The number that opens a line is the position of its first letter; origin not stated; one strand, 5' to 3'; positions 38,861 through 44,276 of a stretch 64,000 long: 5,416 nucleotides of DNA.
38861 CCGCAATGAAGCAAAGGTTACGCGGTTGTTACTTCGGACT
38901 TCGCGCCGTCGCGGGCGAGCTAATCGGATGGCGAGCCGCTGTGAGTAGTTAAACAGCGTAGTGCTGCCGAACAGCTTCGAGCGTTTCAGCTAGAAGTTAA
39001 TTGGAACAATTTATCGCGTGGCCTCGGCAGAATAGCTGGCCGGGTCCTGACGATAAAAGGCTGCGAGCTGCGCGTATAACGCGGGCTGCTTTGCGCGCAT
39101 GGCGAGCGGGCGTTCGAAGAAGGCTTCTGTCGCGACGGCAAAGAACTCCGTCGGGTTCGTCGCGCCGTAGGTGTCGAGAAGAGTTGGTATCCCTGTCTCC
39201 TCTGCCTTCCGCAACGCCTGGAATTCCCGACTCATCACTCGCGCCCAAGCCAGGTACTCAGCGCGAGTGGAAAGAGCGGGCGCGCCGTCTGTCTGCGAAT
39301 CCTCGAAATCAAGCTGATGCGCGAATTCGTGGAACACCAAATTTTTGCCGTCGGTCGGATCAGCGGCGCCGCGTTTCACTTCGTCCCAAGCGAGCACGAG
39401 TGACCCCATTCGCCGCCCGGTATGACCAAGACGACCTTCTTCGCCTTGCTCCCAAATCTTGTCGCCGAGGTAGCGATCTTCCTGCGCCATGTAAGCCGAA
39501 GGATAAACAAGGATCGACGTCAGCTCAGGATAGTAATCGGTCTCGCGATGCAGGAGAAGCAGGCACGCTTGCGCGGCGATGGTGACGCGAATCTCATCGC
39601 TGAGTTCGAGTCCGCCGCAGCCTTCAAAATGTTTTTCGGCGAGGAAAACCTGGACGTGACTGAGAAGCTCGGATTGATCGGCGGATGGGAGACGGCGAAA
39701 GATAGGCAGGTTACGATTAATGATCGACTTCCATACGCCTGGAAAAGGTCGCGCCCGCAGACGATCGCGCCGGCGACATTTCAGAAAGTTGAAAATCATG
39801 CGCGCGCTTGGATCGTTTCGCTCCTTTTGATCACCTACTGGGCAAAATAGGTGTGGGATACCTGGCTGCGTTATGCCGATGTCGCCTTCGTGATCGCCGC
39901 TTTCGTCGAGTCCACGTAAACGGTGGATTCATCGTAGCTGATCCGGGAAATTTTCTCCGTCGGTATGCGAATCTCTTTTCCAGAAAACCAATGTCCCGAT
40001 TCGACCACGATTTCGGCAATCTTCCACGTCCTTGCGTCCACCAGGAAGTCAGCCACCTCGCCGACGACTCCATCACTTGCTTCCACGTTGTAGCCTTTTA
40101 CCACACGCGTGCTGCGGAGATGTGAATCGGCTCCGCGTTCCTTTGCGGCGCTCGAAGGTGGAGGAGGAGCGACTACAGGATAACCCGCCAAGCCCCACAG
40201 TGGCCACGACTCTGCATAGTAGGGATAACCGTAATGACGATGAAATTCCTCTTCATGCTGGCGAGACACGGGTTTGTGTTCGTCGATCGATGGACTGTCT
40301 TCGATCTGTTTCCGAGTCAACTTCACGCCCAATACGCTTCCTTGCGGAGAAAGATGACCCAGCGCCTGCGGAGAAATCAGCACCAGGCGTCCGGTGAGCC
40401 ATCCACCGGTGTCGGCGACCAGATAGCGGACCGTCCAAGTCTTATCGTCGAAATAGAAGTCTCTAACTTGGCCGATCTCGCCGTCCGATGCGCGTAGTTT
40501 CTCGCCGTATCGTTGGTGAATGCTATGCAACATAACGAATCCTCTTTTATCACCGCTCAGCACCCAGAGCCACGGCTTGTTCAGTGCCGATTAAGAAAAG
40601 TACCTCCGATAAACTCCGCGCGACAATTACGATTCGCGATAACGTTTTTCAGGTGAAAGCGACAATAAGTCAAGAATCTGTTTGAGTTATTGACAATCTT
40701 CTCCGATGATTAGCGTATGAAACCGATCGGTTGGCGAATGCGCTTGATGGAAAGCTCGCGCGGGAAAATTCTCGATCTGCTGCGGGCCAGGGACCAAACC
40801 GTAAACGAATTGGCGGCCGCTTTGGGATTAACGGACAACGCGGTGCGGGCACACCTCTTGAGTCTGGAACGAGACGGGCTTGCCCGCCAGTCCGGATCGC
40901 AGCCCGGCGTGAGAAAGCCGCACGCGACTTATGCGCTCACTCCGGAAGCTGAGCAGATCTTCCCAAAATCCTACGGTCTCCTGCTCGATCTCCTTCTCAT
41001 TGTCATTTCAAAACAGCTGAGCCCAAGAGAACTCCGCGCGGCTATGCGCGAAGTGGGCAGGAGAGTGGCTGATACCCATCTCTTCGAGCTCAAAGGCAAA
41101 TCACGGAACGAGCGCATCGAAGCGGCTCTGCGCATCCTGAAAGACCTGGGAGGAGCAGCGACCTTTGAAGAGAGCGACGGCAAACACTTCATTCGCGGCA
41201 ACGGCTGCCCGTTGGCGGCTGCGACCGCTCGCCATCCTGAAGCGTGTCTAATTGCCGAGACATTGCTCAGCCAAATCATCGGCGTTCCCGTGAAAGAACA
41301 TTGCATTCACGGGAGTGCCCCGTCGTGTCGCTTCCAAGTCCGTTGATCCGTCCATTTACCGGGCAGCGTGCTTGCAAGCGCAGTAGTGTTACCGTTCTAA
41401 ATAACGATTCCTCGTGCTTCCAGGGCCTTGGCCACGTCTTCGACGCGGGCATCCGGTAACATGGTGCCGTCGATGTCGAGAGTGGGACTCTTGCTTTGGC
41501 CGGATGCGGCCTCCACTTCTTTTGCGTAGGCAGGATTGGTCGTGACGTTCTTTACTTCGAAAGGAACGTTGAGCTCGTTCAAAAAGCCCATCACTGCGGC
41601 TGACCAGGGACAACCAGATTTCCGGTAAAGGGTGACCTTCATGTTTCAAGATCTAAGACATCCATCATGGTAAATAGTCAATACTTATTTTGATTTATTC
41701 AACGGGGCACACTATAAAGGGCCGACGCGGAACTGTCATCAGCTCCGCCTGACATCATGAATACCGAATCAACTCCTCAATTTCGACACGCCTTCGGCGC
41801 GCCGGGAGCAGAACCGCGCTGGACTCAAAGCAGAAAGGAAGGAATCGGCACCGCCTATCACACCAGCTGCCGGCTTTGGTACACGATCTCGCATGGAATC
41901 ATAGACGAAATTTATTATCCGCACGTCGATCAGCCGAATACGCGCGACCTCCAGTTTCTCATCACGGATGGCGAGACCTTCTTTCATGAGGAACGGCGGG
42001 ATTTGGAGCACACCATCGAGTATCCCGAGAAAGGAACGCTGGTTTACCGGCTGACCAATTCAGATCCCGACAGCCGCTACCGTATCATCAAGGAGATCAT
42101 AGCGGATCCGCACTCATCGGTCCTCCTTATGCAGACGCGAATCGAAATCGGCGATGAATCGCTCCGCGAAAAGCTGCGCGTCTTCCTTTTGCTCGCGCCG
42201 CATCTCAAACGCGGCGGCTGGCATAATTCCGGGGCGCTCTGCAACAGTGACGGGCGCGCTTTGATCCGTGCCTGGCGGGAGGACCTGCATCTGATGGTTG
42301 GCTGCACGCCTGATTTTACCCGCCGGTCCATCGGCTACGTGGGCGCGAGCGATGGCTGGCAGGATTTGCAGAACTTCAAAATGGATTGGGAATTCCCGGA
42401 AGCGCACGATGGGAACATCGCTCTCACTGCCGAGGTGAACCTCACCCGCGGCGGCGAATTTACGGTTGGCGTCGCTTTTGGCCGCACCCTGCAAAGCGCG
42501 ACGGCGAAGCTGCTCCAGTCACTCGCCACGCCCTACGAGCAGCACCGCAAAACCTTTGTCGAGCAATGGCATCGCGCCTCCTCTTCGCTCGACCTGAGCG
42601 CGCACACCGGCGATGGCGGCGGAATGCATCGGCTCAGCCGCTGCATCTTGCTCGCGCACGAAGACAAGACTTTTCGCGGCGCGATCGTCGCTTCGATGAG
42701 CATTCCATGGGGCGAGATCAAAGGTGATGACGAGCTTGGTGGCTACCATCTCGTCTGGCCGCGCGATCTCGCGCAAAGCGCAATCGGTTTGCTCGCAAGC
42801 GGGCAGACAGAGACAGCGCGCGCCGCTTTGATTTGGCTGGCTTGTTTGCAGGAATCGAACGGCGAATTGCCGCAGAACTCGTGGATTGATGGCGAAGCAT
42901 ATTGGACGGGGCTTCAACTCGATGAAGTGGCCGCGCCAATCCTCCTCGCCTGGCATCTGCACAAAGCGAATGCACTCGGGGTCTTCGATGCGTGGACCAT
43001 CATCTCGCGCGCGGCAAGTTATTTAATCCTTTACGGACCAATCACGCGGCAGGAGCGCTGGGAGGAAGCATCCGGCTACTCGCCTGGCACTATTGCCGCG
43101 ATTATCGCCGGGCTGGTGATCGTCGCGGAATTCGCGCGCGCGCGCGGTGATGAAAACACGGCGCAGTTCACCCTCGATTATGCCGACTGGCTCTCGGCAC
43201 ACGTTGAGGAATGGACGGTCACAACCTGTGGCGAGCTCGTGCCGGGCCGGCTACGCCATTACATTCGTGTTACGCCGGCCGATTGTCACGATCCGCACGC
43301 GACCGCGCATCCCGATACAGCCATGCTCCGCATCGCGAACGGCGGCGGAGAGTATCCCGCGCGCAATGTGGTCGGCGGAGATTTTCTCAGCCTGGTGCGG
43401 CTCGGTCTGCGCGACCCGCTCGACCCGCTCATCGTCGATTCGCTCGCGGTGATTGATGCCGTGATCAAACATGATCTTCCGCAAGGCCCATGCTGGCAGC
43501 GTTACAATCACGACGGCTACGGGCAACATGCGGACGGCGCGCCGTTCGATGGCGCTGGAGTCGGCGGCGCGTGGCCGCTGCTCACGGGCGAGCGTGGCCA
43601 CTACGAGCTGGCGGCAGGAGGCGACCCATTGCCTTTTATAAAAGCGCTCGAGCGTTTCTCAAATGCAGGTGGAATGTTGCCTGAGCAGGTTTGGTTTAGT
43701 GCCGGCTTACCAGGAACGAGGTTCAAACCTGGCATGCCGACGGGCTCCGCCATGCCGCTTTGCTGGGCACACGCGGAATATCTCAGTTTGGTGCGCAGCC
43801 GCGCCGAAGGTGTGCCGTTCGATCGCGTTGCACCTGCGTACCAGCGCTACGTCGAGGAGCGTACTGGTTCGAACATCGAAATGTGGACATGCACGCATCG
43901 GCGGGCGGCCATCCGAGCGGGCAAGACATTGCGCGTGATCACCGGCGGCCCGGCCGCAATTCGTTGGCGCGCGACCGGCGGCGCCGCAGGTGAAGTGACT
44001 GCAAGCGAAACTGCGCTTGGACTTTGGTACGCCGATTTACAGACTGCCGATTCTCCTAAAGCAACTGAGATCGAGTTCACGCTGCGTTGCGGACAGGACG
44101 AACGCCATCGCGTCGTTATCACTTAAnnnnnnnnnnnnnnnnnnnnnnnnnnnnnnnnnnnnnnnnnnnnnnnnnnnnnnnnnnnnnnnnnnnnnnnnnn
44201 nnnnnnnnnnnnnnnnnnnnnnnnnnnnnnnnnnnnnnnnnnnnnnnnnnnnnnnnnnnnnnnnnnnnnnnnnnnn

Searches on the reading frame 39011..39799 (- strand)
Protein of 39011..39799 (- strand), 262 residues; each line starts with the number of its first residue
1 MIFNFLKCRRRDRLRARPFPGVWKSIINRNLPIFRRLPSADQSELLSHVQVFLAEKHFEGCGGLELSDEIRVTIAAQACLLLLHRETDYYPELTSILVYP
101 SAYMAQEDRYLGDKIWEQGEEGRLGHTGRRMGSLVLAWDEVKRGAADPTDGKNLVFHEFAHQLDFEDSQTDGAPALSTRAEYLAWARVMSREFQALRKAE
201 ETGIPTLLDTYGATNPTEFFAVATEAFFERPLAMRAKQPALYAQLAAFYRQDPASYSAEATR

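Call 9: search_protein_families(library=pfam, proteins=[window:39011-39799:-], max_evalue=0.001)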
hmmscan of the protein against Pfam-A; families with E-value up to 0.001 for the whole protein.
window:39011-39799:- (262 aa): 1 family
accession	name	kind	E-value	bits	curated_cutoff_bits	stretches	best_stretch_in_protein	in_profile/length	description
PF06167.18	Peptidase_M90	-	4.4e-86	288.9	26.2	1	9-250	5-243/243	Glucose-regulated metallo-peptidase M90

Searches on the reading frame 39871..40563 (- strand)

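Call 9: search_protein_families(library=pfam, proteins=[window:39871-40563:-], max_evalue=0.001)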
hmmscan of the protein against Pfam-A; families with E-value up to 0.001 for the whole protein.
window:39871-40563:- (230 aa): 1 family
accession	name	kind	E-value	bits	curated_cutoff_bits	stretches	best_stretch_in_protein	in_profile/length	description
PF05239.21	PRC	-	9.3e-16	58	21.2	2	159-222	13-76/78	PRC-barrel domain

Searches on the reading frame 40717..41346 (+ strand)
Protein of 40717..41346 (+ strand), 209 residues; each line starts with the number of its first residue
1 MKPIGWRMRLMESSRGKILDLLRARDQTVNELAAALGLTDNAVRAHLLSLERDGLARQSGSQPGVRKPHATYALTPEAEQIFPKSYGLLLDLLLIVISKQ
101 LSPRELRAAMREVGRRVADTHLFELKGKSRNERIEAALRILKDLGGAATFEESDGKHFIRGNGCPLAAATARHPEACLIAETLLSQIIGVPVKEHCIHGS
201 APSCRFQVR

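Call 9: search_protein_families(library=pfam, proteins=[window:40717-41346:+], max_evalue=0.001)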
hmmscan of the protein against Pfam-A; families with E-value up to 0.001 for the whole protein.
window:40717-41346:+ (209 aa): 6 families
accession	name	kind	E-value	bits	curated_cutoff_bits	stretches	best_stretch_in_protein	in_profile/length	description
PF01022.26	HTH_5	-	2.8e-07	30.8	22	1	14-56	3-45/47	Bacterial regulatory protein, arsR family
PF09339.16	HTH_IclR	-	1.3e-06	28.5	22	1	17-59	7-51/52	IclR helix-turn-helix domain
PF12840.13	HTH_20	-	8.2e-06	26.1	27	1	11-57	2-49/51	Helix-turn-helix domain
PF21476.4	PF0610-like_N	-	1.6e-05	25.4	33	1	15-52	3-40/50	PF0610-like, N-terminal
PF13412.12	HTH_24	-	2e-05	24.5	21.9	1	15-55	5-46/48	Winged helix-turn-helix DNA-binding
PF17782.7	DprA_WH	-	9.9e-05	22.8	22.9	1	13-58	12-57/61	DprA winged helix domain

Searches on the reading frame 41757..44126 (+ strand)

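Call 9: search_protein_families(library=pfam, proteins=[window:41757-44126:+], max_evalue=0.001)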
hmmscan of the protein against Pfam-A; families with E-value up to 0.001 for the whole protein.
window:41757-44126:+ (789 aa): 2 families
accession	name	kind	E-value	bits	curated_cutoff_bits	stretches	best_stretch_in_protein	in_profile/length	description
PF09137.17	Glucodextran_N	-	9.2e-94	314.3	24.1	1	12-273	1-260/263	Glucodextranase, domain N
PF00723.27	Glyco_hydro_15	-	4e-26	92.3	22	2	369-679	105-426/427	Glycosyl hydrolases family 15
